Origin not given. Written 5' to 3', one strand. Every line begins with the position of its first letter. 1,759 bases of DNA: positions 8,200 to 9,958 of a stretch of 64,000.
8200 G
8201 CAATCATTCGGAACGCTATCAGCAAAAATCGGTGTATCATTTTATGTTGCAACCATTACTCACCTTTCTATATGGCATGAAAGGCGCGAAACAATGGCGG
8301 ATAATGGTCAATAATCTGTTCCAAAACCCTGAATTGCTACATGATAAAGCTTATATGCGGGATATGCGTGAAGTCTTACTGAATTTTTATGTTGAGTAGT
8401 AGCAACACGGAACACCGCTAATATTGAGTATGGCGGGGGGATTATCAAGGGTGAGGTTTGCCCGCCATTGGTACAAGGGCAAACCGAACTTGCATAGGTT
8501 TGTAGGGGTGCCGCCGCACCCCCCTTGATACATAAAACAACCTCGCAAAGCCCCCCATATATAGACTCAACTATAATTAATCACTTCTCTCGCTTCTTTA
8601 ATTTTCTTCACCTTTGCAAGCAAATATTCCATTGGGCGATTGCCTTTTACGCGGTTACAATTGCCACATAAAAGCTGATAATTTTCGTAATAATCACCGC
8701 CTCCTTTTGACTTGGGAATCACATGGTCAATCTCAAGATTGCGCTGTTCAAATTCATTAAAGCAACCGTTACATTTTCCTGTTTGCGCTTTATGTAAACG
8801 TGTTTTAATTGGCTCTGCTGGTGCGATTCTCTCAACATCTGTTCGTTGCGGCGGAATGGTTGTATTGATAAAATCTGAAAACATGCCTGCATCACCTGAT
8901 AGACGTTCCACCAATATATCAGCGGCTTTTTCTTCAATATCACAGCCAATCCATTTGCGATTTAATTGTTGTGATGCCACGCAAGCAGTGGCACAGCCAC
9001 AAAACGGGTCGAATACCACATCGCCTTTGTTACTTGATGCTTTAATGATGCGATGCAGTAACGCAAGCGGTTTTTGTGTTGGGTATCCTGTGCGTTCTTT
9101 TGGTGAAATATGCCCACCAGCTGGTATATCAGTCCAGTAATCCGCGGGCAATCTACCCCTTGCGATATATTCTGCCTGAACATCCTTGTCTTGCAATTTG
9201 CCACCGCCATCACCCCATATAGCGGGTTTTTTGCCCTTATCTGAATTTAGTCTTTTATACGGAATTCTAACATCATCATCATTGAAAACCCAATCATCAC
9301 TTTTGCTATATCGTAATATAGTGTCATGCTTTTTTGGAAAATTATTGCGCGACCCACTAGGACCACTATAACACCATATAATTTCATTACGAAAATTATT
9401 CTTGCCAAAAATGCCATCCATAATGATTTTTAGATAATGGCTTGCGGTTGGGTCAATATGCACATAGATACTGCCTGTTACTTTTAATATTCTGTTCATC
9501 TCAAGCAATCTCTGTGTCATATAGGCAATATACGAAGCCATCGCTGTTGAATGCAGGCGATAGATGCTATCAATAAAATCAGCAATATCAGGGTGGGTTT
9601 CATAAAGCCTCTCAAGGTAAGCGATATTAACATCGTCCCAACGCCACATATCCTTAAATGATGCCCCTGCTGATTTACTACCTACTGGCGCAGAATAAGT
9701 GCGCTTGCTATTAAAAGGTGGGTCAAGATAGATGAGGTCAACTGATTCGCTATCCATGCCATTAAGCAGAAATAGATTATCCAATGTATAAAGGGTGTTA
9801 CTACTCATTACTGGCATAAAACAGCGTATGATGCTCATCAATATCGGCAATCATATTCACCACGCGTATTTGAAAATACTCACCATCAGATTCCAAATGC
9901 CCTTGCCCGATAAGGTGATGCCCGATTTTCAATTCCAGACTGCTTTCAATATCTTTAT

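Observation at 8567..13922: Divergently oriented MTase-nuclease fusion pair bracketing a fliN-gap-DUF3426 block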

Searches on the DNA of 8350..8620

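Call 68: search_rna_families(source=window, start=8350, end=8620, threshold=evalue, max_evalue=1)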
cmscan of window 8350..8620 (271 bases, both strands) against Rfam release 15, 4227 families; matches with E-value up to 1: 0.
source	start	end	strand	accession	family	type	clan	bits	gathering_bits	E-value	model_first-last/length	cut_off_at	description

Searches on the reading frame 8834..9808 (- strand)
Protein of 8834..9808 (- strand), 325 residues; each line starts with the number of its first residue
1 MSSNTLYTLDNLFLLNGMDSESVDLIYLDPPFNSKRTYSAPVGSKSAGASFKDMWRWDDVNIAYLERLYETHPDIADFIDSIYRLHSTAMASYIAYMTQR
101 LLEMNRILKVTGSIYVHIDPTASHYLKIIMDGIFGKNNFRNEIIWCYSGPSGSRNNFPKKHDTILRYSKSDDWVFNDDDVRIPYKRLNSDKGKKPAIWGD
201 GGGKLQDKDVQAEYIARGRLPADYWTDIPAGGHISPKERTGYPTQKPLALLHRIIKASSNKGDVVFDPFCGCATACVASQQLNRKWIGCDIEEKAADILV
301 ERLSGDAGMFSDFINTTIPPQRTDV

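Call 100: search_protein_representatives(protein=window:8834-9808:-)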
Query: 325 residues. Proteins with E-value up to 0.001 (for the whole library): 33705; up to 1e-10: 10780; up to 1e-30: 3298. The best 150 are listed.
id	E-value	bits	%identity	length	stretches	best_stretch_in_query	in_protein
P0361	5.0e-207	703.3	48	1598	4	3-321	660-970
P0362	4.4e-120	417.5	49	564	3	90-303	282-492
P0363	3.6e-119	414.6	63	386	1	3-316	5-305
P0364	8.1e-109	380.5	55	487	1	2-307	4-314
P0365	6.3e-100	351.3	64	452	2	3-182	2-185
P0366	3.2e-97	342.4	54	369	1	3-311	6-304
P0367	1.1e-95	337.3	54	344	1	3-325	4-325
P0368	3.1e-95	335.9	58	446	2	3-177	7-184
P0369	5.2e-94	331.9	54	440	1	3-324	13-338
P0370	1.8e-93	330.0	51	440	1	5-308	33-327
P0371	5.0e-93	328.6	50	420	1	2-308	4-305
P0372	4.3e-91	322.2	53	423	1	3-307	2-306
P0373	1.5e-90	320.5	55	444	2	4-176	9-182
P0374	3.3e-90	319.4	51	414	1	6-304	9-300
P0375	1.1e-88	314.3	51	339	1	3-304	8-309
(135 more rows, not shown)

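Call 102: search_protein_families(library=pfam, alignment_id=A10, max_evalue=0.001)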
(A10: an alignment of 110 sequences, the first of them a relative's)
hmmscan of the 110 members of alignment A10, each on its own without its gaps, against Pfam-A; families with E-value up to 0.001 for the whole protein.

A. member 1, P0362 (564 aa): 6 families
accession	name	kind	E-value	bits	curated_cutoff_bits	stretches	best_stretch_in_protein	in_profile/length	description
PF01555.25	N6_N4_Mtase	-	1.4e-103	346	26.7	2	253-489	1-220/221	DNA methylase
PF01170.24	UPF0020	-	9.7e-10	38.9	22.3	1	448-490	26-68/197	RMKL-like, methyltransferase domain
PF13649.12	Methyltransf_25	-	4e-08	34.3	27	0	454-493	1-42/97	Methyltransferase domain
PF13847.12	Methyltransf_31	-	3.3e-06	27.3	27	0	450-490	3-46/145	Methyltransferase domain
PF02384.22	N6_Mtase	-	3.9e-05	23.6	20.4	0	436-470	34-66/311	N-6 DNA Methylase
PF03602.21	Cons_hypoth95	-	0.00075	19.7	24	0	450-496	41-88/182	Conserved hypothetical protein 95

B. families by the number of members that match (of 110 scanned): 19 families
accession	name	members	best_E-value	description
PF01555.25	N6_N4_Mtase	110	1.4e-103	DNA methylase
PF01844.29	HNH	55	8.2e-15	HNH endonuclease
PF14279.12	HNH_5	55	4.6e-14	HNH endonuclease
PF02086.21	MethyltransfD12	39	4.4e-07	D12 class N6 adenine-specific DNA methyltransferase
PF03602.21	Cons_hypoth95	33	1.9e-09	Conserved hypothetical protein 95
PF13395.12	HNH_4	27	1.3e-08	HNH endonuclease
PF02945.21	Endonuclease_7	24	2.1e-07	Recombination endonuclease VII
PF13847.12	Methyltransf_31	17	9.4e-07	Methyltransferase domain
PF01170.24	UPF0020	10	9.7e-10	RMKL-like, methyltransferase domain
PF04471.18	Mrr_cat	9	9.9e-10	Restriction endonuclease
PF05724.17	TPMT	8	5.1e-05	Thiopurine S-methyltransferase (TPMT)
PF22722.2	NA-iREase1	7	8.6e-10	NACHT-associated inactive Restriction Endonuclease 1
PF13649.12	Methyltransf_25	7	4e-08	Methyltransferase domain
PF10544.15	T5orf172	6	6.2e-11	T5orf172 domain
PF13455.12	MUG113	4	4.2e-07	Meiotically up-regulated gene 113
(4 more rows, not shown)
